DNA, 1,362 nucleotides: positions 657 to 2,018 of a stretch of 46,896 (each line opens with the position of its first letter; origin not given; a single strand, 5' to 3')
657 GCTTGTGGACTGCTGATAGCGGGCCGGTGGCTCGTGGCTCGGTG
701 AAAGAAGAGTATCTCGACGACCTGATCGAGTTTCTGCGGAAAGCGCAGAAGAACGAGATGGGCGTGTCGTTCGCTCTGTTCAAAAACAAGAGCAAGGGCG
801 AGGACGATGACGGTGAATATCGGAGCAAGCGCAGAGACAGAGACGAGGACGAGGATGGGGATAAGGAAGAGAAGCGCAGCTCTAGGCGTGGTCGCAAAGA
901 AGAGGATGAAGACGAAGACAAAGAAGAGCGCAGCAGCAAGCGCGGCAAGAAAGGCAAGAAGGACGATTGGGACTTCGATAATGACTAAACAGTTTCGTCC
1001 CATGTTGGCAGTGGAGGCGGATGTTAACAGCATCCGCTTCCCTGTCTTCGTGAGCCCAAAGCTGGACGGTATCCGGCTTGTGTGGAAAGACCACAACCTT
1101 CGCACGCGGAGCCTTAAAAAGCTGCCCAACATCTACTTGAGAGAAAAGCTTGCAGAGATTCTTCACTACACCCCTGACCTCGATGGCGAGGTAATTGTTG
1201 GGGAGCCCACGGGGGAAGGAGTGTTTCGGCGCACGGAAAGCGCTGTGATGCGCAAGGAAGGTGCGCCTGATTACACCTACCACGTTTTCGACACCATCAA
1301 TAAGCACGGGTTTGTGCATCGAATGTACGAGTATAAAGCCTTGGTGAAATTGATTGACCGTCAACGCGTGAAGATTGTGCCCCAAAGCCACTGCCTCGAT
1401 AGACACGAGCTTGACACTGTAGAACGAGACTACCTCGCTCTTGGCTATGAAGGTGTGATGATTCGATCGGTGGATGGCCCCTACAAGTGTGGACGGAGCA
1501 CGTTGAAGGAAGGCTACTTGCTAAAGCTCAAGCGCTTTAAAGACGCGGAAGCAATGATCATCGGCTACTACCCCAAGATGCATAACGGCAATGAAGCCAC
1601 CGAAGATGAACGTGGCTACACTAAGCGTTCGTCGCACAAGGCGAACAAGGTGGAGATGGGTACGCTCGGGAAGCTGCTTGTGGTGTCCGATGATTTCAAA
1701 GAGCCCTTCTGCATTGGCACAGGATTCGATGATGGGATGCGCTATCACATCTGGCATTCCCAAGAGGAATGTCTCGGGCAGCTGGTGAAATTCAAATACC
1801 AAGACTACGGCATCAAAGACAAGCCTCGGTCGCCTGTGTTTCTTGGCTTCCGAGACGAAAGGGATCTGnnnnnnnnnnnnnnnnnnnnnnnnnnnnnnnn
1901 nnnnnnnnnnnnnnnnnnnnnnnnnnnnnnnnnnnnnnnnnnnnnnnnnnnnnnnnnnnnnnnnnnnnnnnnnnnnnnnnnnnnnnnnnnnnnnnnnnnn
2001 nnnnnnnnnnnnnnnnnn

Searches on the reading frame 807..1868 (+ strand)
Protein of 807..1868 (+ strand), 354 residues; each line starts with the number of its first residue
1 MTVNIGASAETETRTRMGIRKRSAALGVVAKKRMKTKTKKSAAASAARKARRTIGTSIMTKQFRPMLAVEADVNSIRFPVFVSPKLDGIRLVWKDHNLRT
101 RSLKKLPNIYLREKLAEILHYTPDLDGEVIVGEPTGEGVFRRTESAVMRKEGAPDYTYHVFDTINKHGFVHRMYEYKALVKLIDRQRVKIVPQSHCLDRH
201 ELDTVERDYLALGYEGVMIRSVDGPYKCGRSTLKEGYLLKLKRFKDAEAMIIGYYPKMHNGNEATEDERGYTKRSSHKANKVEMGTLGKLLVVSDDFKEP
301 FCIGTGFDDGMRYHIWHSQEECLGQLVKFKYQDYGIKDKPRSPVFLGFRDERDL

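Call 91: search_protein_families(library=ncbifam, proteins=[window:807-1868:+], max_evalue=0.01)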
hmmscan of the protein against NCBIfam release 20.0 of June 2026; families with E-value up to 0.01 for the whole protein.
window:807-1868:+ (354 aa): 10 families
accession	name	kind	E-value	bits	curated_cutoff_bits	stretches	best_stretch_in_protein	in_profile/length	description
NF006592.0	PRK09125.1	equivalog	8e-31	107.1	200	2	65-256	31-215/283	DNA ligase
NF007210.0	PRK09632.1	equivalog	2.4e-12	46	989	1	34-257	449-673/781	ATP-dependent DNA ligase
TIGR02779.1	NHEJ_ligase_lig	equivalog_domain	8.1e-10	38.4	227.75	1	85-258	21-200/302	non-homologous end-joining DNA ligase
NF004628.0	PRK05972.1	subfamily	7.5e-08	30.9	895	1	19-256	204-441/870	ATP-dependent DNA ligase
NF002868.0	PRK03180.1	equivalog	1e-07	31.1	641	1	46-232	168-373/509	ATP-dependent DNA ligase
TIGR04120.1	DNA_lig_bact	equivalog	2.8e-05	23.3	400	1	164-243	322-398/526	cisplatin damage response ATP-dependent DNA ligase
NF005796.0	PRK07636.1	subfamily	3.4e-05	23.1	337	1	65-255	5-198/275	ATP-dependent DNA ligase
NF006701.0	PRK09247.1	equivalog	0.00023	20.3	543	1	166-237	333-401/540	ATP-dependent DNA ligase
TIGR00574.1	dnl1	superfamily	0.00068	18.4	217.8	1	61-230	168-366/527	ATP-dependent DNA ligase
NF041331.1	LigA_Halo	equivalog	0.0059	15.2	830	1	120-231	296-418/552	ATP-dependent DNA ligase LigA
